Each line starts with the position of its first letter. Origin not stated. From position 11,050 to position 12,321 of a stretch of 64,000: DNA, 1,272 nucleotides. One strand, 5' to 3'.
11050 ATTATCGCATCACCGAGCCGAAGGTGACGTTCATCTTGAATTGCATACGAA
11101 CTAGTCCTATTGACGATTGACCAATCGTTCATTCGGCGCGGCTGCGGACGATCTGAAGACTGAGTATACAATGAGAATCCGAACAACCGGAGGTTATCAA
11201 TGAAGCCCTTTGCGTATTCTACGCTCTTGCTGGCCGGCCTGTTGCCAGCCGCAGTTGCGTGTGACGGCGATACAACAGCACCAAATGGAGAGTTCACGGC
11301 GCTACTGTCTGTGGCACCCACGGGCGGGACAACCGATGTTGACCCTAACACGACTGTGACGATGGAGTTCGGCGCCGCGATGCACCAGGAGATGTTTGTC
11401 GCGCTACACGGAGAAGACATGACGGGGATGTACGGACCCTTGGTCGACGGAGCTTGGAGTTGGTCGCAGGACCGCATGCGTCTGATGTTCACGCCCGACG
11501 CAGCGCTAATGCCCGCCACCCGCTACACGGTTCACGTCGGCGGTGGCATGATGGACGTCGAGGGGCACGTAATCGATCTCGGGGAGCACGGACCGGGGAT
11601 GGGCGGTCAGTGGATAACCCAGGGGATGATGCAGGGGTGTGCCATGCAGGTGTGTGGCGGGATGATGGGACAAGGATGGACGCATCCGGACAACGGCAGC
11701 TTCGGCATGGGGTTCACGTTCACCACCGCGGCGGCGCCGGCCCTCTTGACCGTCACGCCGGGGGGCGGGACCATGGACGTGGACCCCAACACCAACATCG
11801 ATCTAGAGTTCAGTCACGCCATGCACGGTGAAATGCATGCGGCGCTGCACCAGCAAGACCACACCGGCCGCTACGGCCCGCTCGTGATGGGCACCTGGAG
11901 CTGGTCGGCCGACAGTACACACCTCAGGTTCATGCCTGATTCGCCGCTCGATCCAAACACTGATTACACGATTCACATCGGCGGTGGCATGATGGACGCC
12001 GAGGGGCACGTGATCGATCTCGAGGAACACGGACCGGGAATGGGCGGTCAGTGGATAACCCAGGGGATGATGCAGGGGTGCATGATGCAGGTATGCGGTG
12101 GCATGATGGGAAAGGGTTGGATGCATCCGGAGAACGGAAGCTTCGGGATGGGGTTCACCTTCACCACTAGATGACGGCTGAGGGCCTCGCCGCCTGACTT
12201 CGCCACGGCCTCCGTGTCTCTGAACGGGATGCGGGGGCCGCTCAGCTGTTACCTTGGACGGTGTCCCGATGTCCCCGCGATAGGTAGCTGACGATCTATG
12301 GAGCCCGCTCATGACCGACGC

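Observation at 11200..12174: Internally duplicated Met-rich lipoprotein under an ArsR-family gene in the Cu/Ag island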

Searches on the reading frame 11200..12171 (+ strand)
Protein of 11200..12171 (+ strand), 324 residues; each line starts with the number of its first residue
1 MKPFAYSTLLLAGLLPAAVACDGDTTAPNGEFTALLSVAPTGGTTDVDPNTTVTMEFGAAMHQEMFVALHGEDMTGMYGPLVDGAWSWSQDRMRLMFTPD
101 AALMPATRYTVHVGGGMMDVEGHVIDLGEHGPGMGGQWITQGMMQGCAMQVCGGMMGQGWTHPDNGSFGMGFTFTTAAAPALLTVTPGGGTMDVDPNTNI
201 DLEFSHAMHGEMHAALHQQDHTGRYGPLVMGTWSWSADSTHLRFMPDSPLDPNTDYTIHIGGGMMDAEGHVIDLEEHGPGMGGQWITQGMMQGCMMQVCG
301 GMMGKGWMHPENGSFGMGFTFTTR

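Call 4: search_protein_families(library=pfam, proteins=[window:11200-12171:+], max_evalue=1)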
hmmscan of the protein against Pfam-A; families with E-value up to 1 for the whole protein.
window:11200-12171:+ (324 aa): 6 families
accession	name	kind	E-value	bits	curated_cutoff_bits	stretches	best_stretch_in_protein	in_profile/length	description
PF13205.12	Big_5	-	2.2e-21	77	23.6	2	178-270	3-93/105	Bacterial Ig-like domain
PF03276.19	Gag_spuma_N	-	0.00066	20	25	0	46-102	66-121/142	Spumavirus gag protein, N-terminal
PF17970.7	bMG1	-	0.0025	18.3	26.4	1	81-124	52-92/105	Bacterial Alpha-2-macroglobulin MG1 domain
PF14323.11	GxGYxYP_C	-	0.017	15.4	27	1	143-177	9-43/242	GxGYxYP putative glycoside hydrolase C-terminal domain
PF07676.18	PD40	-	0.23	11.9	20.9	0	83-100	11-28/38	WD40-like Beta Propeller Repeat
PF23850.1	DUF7213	-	0.76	10.4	27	0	254-295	27-70/76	Family of unknown function (DUF7213)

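Call 6: find_homologous_proteins(query=window:11200-12171:+)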
Query window:11200-12171:+ (324 aa): 129 proteins with E <= 0.001 among 5072 candidates; the best 120 are listed.
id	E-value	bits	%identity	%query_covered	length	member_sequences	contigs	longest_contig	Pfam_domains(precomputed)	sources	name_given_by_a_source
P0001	2.9e-183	627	100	83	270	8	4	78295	PF13205.13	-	-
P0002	5.8e-175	600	81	100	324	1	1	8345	PF13205.13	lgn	-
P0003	3.7e-122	426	62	79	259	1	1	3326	PF13205.13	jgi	jgi:hypothetical protein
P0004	1.1e-110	388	86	62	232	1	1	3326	PF13205.13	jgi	jgi:hypothetical protein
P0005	1.0e-104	369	48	99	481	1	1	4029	PF13205.13,PF09250.17,PF17964.8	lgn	-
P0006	2.2e-100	355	73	66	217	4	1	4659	PF13205.13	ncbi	-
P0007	4.6e-91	324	53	89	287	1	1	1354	PF13205.13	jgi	jgi:methionine-rich copper-binding protein CopC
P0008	1.3e-82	296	53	81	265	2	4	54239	PF13205.13,PF17964.8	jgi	jgi:hypothetical protein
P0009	9.5e-81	290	53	94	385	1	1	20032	PF13205.13,PF17970.8,PF17964.8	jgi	-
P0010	4.4e-75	271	50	97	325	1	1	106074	PF13205.13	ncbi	ncbi:MAG: Ig-like domain-containing protein [Longimicrobiales bacterium]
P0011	1.5e-73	266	50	98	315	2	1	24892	PF13205.13,PF17964.8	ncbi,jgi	-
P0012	2.0e-73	266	51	96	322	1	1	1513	PF13205.13,PF17964.8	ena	-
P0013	7.9e-73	264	48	96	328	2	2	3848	PF13205.13,PF17970.8,PF17964.8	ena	-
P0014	1.2e-70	257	50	97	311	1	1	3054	PF13205.13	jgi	jgi:hypothetical protein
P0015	1.7e-68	250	47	97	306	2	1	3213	PF13205.13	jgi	jgi:hypothetical protein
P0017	5.4e-65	238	47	94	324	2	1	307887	PF13205.13,PF17970.8,PF17964.8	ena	-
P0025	7.4e-42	162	49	54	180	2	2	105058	PF13205.13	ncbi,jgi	jgi:hypothetical protein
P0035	1.1e-37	148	47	52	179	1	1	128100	PF13205.13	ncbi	-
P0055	1.8e-32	131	48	47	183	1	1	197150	PF13205.13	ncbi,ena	-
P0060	4.4e-32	130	49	49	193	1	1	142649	PF13205.13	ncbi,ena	-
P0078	1.7e-25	108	43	48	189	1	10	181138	PF13205.13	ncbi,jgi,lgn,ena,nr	ncbi:MAG: Ig-like domain-containing protein [Candidatus Palauibacterales bacterium]|nr:Ig-like domai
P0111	7.3e-22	96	39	53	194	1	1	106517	PF13205.13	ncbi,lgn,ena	-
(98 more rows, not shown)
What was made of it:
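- One source names a homologue CopC (P0007, call 6).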

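Call 10: find_encoding_contigs(protein=P0010, flank=10000, max_places=2)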
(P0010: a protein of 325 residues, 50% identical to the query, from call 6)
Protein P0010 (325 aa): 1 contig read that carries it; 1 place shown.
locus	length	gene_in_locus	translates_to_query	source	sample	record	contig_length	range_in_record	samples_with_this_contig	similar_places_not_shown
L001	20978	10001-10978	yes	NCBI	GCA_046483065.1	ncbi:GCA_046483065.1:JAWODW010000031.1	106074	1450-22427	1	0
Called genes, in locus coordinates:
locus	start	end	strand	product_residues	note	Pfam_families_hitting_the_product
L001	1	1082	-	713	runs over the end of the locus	PF00122:E1-E2_ATPase, PF00702:Hydrolase, PF08282:Hydrolase_3 (faint)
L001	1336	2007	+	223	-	PF04945:YHS (faint)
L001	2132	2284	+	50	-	-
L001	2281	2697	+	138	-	PF00085:Thioredoxin (weak), PF00578:AhpC-TSA, PF08534:Redoxin, PF13098:Thioredoxin_2 (weak)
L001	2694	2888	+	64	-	-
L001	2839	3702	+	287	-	PF00561:Abhydrolase_1, PF12146:Hydrolase_4, PF12697:Abhydrolase_6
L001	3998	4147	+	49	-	-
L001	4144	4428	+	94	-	PF09851:SHOCT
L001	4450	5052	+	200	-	PF07813:LTXXQ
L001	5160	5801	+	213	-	PF01209:Ubie_methyltran, PF13489:Methyltransf_23, PF13847:Methyltransf_31, PF08241:Methyltransf_11, PF08242:Methyltransf_12, PF13649:Methyltransf_25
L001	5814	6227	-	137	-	-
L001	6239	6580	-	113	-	PF00543:P-II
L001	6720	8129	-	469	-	PF00672:HAMP (weak), PF00512:HisKA, PF02518:HATPase_c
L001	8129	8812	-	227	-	PF00072:Response_reg, PF00486:Trans_reg_C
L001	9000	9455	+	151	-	PF13798:PCYCGC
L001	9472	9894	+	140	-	-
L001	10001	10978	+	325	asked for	PF13205:Big_5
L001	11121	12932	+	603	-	PF07732:Cu-oxidase_3, PF00394:Cu-oxidase, PF07731:Cu-oxidase_2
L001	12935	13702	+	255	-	PF05275:CopB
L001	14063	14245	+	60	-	-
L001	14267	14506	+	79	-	-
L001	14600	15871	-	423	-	PF00072:Response_reg, PF13487:HD_5, PF01966:HD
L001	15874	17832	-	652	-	PF13493:DUF4118 (weak), PF00989:PAS, PF13188:PAS_8, PF08448:PAS_4, PF13426:PAS_9, PF00512:HisKA, PF02518:HATPase_c, PF00072:Response_reg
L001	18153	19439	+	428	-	PF23500:DUF7133 (faint), PF01436:NHL (faint), PF22807:TrAA12, PF07995:GSDH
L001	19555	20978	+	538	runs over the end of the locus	PF21760:SecD_1st, PF22599:SecDF_P1_head, PF02355:SecD_SecF_C, PF00873:ACR_tran (weak), PF03176:MMPL (weak)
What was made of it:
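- Closest known: CopC/PcoC. Same: Sometimes encoded next to multicopper oxidase and CopB (call 10).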

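Call 11: find_encoding_contigs(protein=P0017, flank=10000, max_places=2)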
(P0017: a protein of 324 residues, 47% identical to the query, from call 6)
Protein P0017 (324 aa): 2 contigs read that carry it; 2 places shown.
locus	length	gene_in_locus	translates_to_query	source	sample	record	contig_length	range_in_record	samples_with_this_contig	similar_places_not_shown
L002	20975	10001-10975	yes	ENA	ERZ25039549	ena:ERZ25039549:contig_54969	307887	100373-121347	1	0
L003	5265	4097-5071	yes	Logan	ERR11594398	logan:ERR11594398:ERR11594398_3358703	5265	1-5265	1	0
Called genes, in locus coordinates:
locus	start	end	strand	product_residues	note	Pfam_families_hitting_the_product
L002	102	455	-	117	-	PF00507:Oxidored_q4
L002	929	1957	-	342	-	-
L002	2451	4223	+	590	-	PF08448:PAS_4 (faint), PF13596:PAS_10, PF00512:HisKA, PF02518:HATPase_c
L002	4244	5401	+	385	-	PF02405:MlaE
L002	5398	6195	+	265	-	PF00005:ABC_tran, PF13304:AAA_21 (weak)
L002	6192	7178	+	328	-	PF02470:MlaD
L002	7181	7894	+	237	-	PF03886:ABC_trans_aux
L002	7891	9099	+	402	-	PF01594:AI-2E_transport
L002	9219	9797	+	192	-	PF13442:Cytochrome_CBB3, PF00034:Cytochrom_C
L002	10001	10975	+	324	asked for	PF17964:Big_10 (faint), PF13205:Big_5, PF17970:bMG1 (faint), PF13205:Big_5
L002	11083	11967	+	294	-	PF02353:CMAS, PF13489:Methyltransf_23, PF13847:Methyltransf_31 (weak), PF08241:Methyltransf_11, PF08242:Methyltransf_12, PF13649:Methyltransf_25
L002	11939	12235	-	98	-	-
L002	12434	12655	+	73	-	-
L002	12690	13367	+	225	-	PF01638:HxlR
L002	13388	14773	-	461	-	PF01565:FAD_binding_4, PF08031:BBE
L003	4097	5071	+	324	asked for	PF17964:Big_10 (faint), PF13205:Big_5, PF17970:bMG1 (faint), PF13205:Big_5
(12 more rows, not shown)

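Call 13: find_encoding_contigs(protein=P0078, flank=10000, max_places=3)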
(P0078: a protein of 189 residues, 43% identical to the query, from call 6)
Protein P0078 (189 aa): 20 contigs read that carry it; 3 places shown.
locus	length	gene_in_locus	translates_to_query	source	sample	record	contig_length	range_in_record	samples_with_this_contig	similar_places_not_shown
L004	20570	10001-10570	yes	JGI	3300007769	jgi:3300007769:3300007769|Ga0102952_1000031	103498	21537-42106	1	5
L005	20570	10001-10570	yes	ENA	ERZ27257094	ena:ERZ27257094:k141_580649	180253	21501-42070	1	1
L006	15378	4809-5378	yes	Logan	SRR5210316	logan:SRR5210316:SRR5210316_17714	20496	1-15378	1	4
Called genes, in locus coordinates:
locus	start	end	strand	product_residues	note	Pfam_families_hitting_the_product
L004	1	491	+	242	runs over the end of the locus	PF01746:tRNA_m1G_MT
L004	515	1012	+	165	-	PF01245:Ribosomal_L19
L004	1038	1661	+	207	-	PF01351:RNase_HII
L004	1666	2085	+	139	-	-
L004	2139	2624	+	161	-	PF03073:TspO_MBR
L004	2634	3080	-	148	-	PF01243:PNPOx_N (weak), PF12900:Pyridox_ox_2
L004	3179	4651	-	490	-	PF03553:Na_H_antiporter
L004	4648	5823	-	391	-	PF01053:Cys_Met_Meta_PP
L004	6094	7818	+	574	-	PF00890:FAD_binding_2 (weak), PF01266:DAO (weak), PF01946:Thi4 (weak), PF07992:Pyr_redox_2, PF12831:FAD_oxidored (weak), PF13450:NAD_binding_8 (weak), PF13738:Pyr_redox_3, PF00070:Pyr_redox (weak), +2 more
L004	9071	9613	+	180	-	PF12867:DinB_2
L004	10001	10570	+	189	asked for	PF13205:Big_5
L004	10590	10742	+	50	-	PF04945:YHS (weak)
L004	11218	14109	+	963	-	PF07494:Reg_prop (faint), PF07730:HisKA_3, PF02518:HATPase_c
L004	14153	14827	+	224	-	PF00072:Response_reg, PF04545:Sigma70_r4 (faint), PF00196:GerE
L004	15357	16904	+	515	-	PF04055:Radical_SAM (weak)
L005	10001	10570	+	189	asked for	PF13205:Big_5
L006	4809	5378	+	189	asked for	PF13205:Big_5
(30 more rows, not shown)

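Call 14: find_encoding_contigs(protein=P0055, flank=10000, max_places=2)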
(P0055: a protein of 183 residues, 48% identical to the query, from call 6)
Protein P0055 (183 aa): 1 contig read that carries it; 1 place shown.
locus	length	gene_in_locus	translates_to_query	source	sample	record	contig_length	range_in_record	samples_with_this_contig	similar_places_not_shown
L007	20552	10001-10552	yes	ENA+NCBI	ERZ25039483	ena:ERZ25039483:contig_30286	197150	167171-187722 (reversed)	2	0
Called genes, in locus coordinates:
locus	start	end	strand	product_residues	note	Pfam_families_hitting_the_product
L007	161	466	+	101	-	-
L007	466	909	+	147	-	PF01850:PIN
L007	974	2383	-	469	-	PF00672:HAMP (weak), PF00512:HisKA, PF02518:HATPase_c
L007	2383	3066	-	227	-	PF00072:Response_reg, PF00486:Trans_reg_C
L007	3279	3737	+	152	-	PF13798:PCYCGC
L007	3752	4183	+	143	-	-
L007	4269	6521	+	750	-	-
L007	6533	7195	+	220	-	-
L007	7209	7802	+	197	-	PF13442:Cytochrome_CBB3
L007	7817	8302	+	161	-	PF13474:SnoaL_3 (weak), PF14534:DUF4440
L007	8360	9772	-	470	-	PF14342:DUF4396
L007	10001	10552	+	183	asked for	PF13205:Big_5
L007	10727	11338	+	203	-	PF00034:Cytochrom_C (weak), PF13442:Cytochrome_CBB3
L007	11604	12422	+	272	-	PF00902:TatC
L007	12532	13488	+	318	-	PF00903:Glyoxalase, PF22677:Ble-like_N (faint), PF00903:Glyoxalase (weak)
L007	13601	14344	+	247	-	PF13483:Lactamase_B_3, PF12706:Lactamase_B_2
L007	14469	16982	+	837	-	PF17900:Peptidase_M1_N, PF01433:Peptidase_M1, PF13646:HEAT_2 (weak)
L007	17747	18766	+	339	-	-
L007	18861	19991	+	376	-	PF12849:PBP_like_2, PF01547:SBP_bac_1, PF12727:PBP_like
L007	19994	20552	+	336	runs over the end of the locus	PF00528:BPD_transp_1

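Call 15: find_encoding_contigs(protein=P0035, flank=10000, max_places=2)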
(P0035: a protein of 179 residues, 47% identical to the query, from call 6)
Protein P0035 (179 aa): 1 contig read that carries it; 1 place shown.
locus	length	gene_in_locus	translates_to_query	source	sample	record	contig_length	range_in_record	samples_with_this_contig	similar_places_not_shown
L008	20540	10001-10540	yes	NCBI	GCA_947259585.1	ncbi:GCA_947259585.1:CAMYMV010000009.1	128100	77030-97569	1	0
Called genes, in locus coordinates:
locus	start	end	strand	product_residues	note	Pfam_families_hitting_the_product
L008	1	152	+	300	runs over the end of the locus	-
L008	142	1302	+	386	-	-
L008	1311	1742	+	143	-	-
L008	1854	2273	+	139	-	PF00034:Cytochrom_C, PF13442:Cytochrome_CBB3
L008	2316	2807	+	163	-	PF07681:DoxX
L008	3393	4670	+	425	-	PF02321:OEP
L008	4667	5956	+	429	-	PF25917:BSH_RND (faint), PF25919:BSH_CusB, PF25973:BSH_CzcB, PF25869:3HB_CusB, PF25954:Beta-barrel_RND_2, PF25967:RND-MFP_C (weak), PF25975:CzcB_C, PF25989:YknX_C (weak)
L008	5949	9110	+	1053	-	PF00873:ACR_tran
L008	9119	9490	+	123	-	PF00543:P-II (weak)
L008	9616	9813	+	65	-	PF02583:Trns_repr_metal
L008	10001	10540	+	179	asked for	PF13205:Big_5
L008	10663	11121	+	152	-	PF13474:SnoaL_3, PF14534:DUF4440, PF12680:SnoaL_2 (weak)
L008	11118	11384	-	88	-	PF13192:Thioredoxin_3 (weak)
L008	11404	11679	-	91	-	-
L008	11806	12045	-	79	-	-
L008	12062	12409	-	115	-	PF02411:MerT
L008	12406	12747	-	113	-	-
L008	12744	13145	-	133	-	PF13411:MerR_1, PF00376:MerR, PF09278:MerR-DNA-bind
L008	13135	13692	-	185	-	-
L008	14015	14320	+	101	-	PF24038:DUF7347 (weak), PF01022:HTH_5, PF12840:HTH_20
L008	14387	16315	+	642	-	PF00122:E1-E2_ATPase, PF00702:Hydrolase, PF12710:HAD (weak)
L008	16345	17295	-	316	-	PF04208:MtrA, PF14251:PterinBD-DUF4346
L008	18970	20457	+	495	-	-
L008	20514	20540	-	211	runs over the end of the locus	-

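Call 28: search_protein_families(library=ncbifam, proteins=[window:11200-12171:+, L007:4269-6518:+, L007:6533-7192:+, L001:9472-9891:+], max_evalue=0.001)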
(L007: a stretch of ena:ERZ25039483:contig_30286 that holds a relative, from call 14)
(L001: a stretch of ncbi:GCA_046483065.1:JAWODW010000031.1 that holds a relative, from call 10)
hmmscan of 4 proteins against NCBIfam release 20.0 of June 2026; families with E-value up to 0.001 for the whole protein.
window:11200-12171:+ (324 aa): 0 families

L007:4269-6518:+ (750 aa): 30 families (the best 25 are shown)
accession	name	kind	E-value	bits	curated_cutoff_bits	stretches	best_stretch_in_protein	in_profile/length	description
TIGR01525.1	ATPase-IB_hvy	subfamily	5.1e-178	593.4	346.25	1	161-744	1-559/560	heavy metal translocating P-type ATPase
TIGR01511.1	ATPase-IB1_Cu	subfamily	4e-173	577.2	397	2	252-746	87-542/542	copper-translocating P-type ATPase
NF007952.0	PRK10671.1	equivalog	2.5e-136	456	1316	1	82-746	179-832/838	copper-exporting P-type ATPase CopA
TIGR01512.1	ATPase-IB2_Cd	subfamily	3.8e-108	362.3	313.5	2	251-522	61-303/494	cadmium family heavy metal-translocating P-type ATPase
NF008262.1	PRK11033.1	equivalog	4.6e-93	313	1005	1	191-743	197-725/731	zinc/cadmium/mercury/lead-transporting ATPase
NF033775.1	P_type_ZntA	exception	5.2e-86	289.5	1240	1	191-742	202-725/732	Zn(II)/Cd(II)/Pb(II) translocating P-type ATPase ZntA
TIGR01494.1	ATPase_P-type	subfamily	1.2e-82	277.9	62.3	1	251-716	44-466/478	HAD-IC family P-type ATPase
TIGR01647.1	ATPase-IIIA_H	equivalog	4.3e-51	174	615.5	3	181-492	54-347/755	plasma-membrane proton-efflux P-type ATPase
TIGR01497.1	kdpB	equivalog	1.7e-47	161.9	527.9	1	251-686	116-563/675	potassium-transporting ATPase subunit KdpB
NF010609.0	PRK14010.1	equivalog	8.1e-42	143.3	1323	1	257-687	121-559/673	K(+)-transporting ATPase subunit B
TIGR01517.1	ATPase-IIB_Ca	equivalog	8.7e-40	136.7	507.05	3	249-457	164-384/882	calcium-translocating P-type ATPase, PMCA-type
TIGR01116.1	ATPase-IIA1_Ca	equivalog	4.5e-32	111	703.4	2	563-701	460-613/799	calcium-translocating P-type ATPase, SERCA-type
TIGR01657.1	P-ATPase-V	hypoth_equivalog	5.4e-32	110.3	618.25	3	610-657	781-828/1055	ATP13A2 family polyamine export P-type ATPase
TIGR01522.1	ATPase-IIA2_Ca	equivalog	6.5e-32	110.2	798.3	3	610-677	566-634/854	calcium-transporting P-type ATPase, PMR1-type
NF011702.0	PRK15122.1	subfamily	1e-28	99.8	975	2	610-705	620-715/907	magnesium-translocating P-type ATPase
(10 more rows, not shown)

L007:6533-7192:+ (220 aa): 6 families
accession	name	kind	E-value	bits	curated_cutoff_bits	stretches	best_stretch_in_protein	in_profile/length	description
TIGR00782.1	ccoP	equivalog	7e-11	41.9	179.95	1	124-218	100-193/285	cytochrome-c oxidase, cbb3-type subunit III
NF050122.1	bc1_QcrC_actin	exception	1.8e-05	24.2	200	1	117-217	28-117/253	cytochrome bc1 complex diheme cytochrome c subunit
NF045774.1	cytochro_C551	exception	0.00013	21.9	118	0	142-162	48-67/110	cytochrome c551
NF033864.1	cytochrome579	equivalog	0.00016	21.5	280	1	110-156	30-74/179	cytochrome 579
TIGR02603.1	CxxCH_TIGR02603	domain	0.0006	19.8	68.15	0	131-165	3-35/134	putative heme-binding domain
TIGR03872.1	cytochrome_MoxG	equivalog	0.00087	19.4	147.8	0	106-167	20-77/133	cytochrome c(L), periplasmic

L001:9472-9891:+ (140 aa): 0 families
